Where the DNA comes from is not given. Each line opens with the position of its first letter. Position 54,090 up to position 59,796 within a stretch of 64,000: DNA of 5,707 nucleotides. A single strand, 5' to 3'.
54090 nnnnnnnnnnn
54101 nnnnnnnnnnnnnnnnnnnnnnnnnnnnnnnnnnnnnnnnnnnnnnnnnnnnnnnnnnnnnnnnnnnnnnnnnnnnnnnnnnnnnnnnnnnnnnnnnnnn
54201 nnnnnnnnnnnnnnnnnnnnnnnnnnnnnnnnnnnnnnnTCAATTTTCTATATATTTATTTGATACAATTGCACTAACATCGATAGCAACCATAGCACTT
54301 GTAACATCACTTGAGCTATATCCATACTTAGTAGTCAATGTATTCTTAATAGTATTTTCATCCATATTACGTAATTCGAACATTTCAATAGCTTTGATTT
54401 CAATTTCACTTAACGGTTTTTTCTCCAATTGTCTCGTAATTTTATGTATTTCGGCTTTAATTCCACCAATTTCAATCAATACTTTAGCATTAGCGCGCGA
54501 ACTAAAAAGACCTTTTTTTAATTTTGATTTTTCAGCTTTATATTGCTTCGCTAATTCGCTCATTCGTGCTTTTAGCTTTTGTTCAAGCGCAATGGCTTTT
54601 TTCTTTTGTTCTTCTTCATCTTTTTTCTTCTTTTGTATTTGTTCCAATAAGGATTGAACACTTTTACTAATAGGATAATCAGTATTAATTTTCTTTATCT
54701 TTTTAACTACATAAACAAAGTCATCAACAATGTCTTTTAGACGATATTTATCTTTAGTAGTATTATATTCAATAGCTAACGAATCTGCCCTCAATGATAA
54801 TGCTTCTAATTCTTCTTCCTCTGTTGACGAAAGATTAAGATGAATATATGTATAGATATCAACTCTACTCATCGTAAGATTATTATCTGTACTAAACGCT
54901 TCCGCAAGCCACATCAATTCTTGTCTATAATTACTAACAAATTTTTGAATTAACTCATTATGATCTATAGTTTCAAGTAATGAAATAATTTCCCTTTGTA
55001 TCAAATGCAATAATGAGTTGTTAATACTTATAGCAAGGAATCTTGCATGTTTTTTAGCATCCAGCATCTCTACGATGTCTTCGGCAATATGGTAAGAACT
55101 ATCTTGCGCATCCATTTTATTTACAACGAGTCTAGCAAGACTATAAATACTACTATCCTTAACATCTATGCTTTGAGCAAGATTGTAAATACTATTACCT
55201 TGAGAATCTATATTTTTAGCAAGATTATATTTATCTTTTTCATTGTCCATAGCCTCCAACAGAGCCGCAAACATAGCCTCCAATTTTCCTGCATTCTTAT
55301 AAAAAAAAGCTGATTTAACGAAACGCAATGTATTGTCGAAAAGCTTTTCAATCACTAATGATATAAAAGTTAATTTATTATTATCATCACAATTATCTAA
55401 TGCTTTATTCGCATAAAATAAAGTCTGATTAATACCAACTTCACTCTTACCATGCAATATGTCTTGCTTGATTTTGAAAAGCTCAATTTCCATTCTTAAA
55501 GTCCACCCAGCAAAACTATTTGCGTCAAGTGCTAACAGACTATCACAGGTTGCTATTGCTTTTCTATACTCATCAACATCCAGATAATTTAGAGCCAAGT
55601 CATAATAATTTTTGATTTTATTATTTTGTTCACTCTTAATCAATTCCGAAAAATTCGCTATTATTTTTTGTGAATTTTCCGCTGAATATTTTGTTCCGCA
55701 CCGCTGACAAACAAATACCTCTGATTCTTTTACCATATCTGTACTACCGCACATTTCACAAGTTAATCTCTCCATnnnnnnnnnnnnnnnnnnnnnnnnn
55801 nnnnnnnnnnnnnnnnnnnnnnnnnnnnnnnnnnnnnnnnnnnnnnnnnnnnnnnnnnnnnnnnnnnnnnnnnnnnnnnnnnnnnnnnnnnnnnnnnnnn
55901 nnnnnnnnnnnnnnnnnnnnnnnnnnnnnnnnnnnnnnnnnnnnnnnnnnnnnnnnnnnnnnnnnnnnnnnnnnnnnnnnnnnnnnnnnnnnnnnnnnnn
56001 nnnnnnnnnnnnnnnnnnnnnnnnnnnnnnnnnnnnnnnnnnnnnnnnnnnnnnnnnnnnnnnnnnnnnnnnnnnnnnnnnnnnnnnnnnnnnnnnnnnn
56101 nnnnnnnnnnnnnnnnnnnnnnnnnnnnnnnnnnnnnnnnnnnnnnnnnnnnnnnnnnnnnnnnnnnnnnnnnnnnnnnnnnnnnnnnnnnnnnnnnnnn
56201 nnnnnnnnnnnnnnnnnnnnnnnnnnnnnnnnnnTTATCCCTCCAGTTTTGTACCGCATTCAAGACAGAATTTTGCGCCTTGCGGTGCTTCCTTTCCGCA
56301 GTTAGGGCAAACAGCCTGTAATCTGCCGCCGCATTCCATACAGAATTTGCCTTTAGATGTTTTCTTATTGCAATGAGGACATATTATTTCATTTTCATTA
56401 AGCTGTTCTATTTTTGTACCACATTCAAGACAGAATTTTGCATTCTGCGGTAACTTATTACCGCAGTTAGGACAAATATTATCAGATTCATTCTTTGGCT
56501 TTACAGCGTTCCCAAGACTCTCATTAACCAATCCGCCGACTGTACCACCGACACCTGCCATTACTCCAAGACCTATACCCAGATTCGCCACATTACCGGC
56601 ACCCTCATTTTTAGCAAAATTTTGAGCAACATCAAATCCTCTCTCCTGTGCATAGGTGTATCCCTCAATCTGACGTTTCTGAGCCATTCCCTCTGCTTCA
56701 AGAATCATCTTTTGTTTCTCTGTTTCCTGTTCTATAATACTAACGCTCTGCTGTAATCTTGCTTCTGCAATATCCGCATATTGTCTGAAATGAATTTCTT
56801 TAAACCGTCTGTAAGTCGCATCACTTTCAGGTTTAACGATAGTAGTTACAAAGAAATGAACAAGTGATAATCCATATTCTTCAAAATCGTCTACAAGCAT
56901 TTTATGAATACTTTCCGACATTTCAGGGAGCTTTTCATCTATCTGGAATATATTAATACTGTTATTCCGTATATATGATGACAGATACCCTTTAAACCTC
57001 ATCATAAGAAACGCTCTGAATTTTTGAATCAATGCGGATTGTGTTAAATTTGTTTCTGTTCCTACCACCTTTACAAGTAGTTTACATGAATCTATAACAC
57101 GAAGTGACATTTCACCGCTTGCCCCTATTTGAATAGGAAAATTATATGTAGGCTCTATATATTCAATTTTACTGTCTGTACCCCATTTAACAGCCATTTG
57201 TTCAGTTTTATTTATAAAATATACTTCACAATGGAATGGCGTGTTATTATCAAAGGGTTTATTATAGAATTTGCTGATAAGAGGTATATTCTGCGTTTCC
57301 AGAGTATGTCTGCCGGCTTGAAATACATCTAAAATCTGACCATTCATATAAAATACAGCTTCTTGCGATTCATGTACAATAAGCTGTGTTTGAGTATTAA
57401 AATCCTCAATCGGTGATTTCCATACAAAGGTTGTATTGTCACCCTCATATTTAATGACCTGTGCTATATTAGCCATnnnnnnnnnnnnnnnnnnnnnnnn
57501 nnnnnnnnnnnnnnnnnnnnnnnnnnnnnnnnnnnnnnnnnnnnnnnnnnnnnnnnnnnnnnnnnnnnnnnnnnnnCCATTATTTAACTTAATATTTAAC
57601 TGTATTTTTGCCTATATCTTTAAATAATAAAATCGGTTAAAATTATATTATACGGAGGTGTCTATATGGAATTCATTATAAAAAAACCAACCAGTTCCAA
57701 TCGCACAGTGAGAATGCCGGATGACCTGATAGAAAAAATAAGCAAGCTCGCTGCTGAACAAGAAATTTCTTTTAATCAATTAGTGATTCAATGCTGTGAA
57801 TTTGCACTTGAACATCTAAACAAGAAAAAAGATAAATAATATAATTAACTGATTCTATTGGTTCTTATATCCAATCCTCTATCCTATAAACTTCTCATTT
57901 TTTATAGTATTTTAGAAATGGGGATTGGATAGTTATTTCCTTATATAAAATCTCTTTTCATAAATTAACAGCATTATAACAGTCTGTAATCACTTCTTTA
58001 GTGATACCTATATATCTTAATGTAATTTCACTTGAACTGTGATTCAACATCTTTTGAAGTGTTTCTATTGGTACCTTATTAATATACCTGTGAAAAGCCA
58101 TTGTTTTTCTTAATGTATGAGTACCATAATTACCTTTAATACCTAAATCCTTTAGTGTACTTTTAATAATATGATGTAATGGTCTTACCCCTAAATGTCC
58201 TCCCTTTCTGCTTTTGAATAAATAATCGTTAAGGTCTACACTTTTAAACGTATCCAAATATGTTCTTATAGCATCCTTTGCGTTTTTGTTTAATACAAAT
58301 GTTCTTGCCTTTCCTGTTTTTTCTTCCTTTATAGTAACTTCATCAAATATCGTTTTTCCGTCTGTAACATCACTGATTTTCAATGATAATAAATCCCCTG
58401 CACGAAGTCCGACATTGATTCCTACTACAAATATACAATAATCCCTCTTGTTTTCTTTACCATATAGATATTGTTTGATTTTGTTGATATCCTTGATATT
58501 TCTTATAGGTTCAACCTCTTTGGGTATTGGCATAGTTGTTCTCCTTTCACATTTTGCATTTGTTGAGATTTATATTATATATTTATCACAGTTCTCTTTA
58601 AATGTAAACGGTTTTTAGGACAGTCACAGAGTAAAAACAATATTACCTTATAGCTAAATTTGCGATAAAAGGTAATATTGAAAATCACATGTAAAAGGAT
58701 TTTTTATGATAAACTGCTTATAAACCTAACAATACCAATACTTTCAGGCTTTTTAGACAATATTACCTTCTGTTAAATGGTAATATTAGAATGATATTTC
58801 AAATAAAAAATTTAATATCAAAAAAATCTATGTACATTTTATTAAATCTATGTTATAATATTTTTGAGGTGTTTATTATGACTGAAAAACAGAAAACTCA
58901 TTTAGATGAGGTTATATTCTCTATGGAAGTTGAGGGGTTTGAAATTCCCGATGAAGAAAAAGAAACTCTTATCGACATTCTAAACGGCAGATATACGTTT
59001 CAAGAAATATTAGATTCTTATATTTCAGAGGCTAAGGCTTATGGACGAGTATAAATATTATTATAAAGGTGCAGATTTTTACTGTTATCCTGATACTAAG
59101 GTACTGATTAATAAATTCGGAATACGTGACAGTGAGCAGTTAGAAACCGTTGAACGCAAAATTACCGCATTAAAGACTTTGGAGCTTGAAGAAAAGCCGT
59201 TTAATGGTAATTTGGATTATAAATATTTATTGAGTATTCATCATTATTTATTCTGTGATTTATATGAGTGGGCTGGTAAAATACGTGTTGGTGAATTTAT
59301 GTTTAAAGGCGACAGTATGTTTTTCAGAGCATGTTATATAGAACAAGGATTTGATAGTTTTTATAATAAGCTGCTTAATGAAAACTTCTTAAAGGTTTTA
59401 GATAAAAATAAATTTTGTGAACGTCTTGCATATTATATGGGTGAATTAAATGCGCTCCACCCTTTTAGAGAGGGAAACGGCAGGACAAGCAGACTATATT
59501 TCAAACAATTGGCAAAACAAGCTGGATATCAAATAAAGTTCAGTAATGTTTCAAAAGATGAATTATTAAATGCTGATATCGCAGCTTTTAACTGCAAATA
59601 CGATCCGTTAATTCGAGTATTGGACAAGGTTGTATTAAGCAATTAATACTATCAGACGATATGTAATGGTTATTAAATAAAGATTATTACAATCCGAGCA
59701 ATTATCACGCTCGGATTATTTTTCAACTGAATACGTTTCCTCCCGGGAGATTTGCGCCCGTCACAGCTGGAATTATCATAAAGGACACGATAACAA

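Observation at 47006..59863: dpaA (spoVFA) is split by an ~11.95-kb recombinase-bearing element, and excision could restore it in frame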

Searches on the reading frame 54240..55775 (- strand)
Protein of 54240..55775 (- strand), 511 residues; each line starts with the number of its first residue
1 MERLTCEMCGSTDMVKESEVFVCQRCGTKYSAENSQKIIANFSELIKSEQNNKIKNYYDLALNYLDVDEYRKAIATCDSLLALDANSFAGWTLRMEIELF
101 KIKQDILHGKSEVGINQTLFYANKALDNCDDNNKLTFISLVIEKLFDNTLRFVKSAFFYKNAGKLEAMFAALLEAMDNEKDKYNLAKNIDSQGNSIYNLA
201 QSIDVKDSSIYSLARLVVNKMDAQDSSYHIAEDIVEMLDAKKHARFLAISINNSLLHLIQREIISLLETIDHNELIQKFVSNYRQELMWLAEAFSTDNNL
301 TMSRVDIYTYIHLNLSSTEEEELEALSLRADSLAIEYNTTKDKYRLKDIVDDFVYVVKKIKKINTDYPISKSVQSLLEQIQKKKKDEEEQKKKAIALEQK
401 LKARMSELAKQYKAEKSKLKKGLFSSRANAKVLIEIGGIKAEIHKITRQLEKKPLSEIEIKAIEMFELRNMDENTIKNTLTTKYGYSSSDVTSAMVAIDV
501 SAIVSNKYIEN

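Call 8: search_protein_families(library=pfam, proteins=[window:54240-55775:-], max_evalue=0.01)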
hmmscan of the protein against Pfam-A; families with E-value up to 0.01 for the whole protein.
window:54240-55775:- (511 aa): 1 family
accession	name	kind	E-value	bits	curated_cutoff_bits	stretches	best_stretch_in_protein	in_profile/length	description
PF24610.1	DUF7623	-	0.0065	17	27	0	374-415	22-63/64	Domain of unknown function (DUF7623)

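Call 42: search_protein_families(library=phrogs, proteins=[window:54240-55775:-], max_evalue=0.001)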
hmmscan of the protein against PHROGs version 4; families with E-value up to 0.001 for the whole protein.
window:54240-55775:- (511 aa): 0 families

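Call 44: search_protein_families(library=padloc, proteins=[window:54240-55775:-], max_evalue=0.01)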
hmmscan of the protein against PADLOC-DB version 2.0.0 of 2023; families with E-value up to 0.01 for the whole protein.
window:54240-55775:- (511 aa): 0 families

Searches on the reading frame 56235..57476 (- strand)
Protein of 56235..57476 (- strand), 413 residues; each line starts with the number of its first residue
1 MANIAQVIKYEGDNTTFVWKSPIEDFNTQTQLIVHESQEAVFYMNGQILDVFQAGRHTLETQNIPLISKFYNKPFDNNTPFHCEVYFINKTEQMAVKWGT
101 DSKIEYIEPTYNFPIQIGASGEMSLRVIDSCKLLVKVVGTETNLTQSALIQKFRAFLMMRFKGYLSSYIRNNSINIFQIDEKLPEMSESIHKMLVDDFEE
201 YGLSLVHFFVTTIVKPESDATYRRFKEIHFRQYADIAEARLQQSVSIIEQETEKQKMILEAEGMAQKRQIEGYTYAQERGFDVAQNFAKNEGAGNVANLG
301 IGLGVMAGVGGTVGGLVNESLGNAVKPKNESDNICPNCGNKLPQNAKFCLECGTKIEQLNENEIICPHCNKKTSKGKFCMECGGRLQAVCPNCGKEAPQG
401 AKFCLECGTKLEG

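Call 8: search_protein_families(library=pfam, proteins=[window:56235-57476:-], max_evalue=0.01)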
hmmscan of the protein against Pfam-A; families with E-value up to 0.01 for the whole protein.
window:56235-57476:- (413 aa): 9 families
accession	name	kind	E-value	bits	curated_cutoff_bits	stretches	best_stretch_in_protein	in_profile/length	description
PF13421.11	Band_7_1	-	4.1e-40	138.1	24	1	28-218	13-198/211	SPFH domain-Band 7 family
PF13240.11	Zn_Ribbon_1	-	9.3e-17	60.7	25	2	335-355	2-22/23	zinc-ribbon domain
PF12773.13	DZR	-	6.9e-16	58.6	27.3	2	335-383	1-45/45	Double zinc ribbon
PF13248.11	Zn_ribbon_3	-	2.4e-09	36.7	27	2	389-411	4-26/26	zinc-ribbon domain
PF17032.10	Zn_ribbon_15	-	5.4e-08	34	28.9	1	329-353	49-73/73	zinc-ribbon family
PF18912.6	DZR_2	-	3.3e-06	27.3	27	1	328-369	17-55/56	Double zinc ribbon domain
PF24460.1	DUF7575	-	1.6e-05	24.6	28.5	1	388-412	4-28/28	Domain of unknown function (DUF7575)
PF07191.17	Zn_ribbon_6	-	0.00094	19.6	25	0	349-395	3-47/67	Double zinc ribbon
PF08271.17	Zn_Ribbon_TF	-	0.0037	17.2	29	0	389-412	2-30/43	TFIIB zinc-binding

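Call 42: search_protein_families(library=phrogs, proteins=[window:56235-57476:-], max_evalue=0.001)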
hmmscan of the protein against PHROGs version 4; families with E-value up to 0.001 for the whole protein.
window:56235-57476:- (413 aa): 2 families
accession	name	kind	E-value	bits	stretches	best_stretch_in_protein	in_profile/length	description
phrog_2546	-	unknown function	3.3e-08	35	1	334-360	2-28/180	-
phrog_10714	-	unknown function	8.3e-05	23.8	0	388-412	74-100/109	-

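Call 44: search_protein_families(library=padloc, proteins=[window:56235-57476:-], max_evalue=0.01)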
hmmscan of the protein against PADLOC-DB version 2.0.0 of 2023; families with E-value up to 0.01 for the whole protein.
window:56235-57476:- (413 aa): 0 families

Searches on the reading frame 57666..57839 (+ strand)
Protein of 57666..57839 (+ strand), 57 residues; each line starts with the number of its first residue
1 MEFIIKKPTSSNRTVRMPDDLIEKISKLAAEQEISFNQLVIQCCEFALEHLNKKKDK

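Call 44: search_protein_families(library=padloc, proteins=[window:57666-57839:+], max_evalue=0.01)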
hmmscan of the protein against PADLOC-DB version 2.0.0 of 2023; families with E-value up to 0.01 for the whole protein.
window:57666-57839:+ (57 aa): 0 families

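Call 66: search_protein_families(library=pfam, proteins=[window:57666-57839:+], max_evalue=0.01)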
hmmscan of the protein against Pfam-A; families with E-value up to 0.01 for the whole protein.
window:57666-57839:+ (57 aa): 4 families
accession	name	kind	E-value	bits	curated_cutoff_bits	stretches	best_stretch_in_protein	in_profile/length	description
PF05534.18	HicB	-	6.5e-06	26.4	21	1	7-43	14-50/51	HicB family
PF12441.14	CopG_antitoxin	-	0.0018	19.4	28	1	7-41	39-73/79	CopG antitoxin of type II toxin-antitoxin system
PF01402.27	RHH_1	-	0.0018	18.6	20.5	1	14-37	3-26/39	Ribbon-helix-helix protein, copG family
PF03869.20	Arc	-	0.0097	16.2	20.4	0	15-48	9-42/50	Arc-like DNA binding domain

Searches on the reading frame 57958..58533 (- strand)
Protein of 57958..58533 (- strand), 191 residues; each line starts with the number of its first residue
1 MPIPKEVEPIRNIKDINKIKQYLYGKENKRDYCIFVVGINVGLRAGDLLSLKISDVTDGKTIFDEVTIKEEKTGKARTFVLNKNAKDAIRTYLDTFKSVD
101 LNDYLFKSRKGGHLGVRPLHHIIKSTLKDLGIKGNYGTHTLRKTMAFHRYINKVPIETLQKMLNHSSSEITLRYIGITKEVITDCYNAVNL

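Call 8: search_protein_families(library=pfam, proteins=[window:57958-58533:-], max_evalue=0.01)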
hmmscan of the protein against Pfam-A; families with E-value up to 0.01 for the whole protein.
window:57958-58533:- (191 aa): 1 family
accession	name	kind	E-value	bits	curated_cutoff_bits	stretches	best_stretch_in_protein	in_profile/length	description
PF00589.27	Phage_integrase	-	5.7e-26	91.8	27.1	1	13-178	8-169/172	Phage integrase family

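Call 42: search_protein_families(library=phrogs, proteins=[window:57958-58533:-], max_evalue=0.001)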
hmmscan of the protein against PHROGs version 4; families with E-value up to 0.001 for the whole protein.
window:57958-58533:- (191 aa): 4 families
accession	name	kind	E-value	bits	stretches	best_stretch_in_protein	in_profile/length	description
phrog_216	-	integration and excision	3.8e-55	188.1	1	5-186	50-233/301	integrase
phrog_1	-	integration and excision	1.9e-28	101.1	1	12-181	272-439/611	integrase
phrog_7269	-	integration and excision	2.5e-15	57.2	1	120-184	14-76/89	integrase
phrog_7685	-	integration and excision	0.00053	20.6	1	85-178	133-224/240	integrase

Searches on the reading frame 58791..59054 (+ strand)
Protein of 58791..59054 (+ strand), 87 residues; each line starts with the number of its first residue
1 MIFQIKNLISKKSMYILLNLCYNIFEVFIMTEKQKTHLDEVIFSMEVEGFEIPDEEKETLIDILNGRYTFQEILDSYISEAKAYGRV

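Call 44: search_protein_families(library=padloc, proteins=[window:58791-59054:+], max_evalue=0.01)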
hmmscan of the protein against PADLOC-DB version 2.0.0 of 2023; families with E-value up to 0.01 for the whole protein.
window:58791-59054:+ (87 aa): 1 family
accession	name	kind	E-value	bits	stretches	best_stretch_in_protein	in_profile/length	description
PDLC02558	PglZ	-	0.0046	13.2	1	16-84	146-212/666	PglZ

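Call 66: search_protein_families(library=pfam, proteins=[window:58791-59054:+], max_evalue=0.01)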
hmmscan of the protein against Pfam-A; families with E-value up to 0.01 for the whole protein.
window:58791-59054:+ (87 aa): 0 families

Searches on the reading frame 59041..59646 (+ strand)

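Call 44: search_protein_families(library=padloc, proteins=[window:59041-59646:+], max_evalue=0.01)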
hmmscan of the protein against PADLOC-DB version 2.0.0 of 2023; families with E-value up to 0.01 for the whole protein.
window:59041-59646:+ (201 aa): 9 families
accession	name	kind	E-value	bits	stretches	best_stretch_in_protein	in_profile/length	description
PDLC04838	PDC-S04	-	3.3e-71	237.4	1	3-198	11-202/209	-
PDLC04839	PDC-S04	-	2.7e-39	133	1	5-198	3-202/205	-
PDLC04842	PDC-S04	-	8.1e-20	69.4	1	23-178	4-151/202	-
PDLC04841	PDC-S04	-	2.2e-16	58.4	1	61-181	143-252/292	-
PDLC05078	PDC-S72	-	5e-10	37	1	49-166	93-213/377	-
PDLC04837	PDC-S04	-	2.9e-06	24.7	1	21-196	48-222/234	-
PDLC04836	PDC-S04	-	4.7e-05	20.7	1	57-159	88-189/244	-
PDLC03963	SoFic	-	0.00017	19.1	1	135-152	189-206/361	-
PDLC04840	PDC-S04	-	0.0014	16.4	1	121-155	137-171/227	-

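Call 66: search_protein_families(library=pfam, proteins=[window:59041-59646:+], max_evalue=0.01)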
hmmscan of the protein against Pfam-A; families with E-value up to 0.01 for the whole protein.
window:59041-59646:+ (201 aa): 1 family
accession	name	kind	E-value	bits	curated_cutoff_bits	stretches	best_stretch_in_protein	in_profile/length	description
PF02661.23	Fic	-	1.1e-13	52.3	24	1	58-156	2-91/93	Fic/DOC family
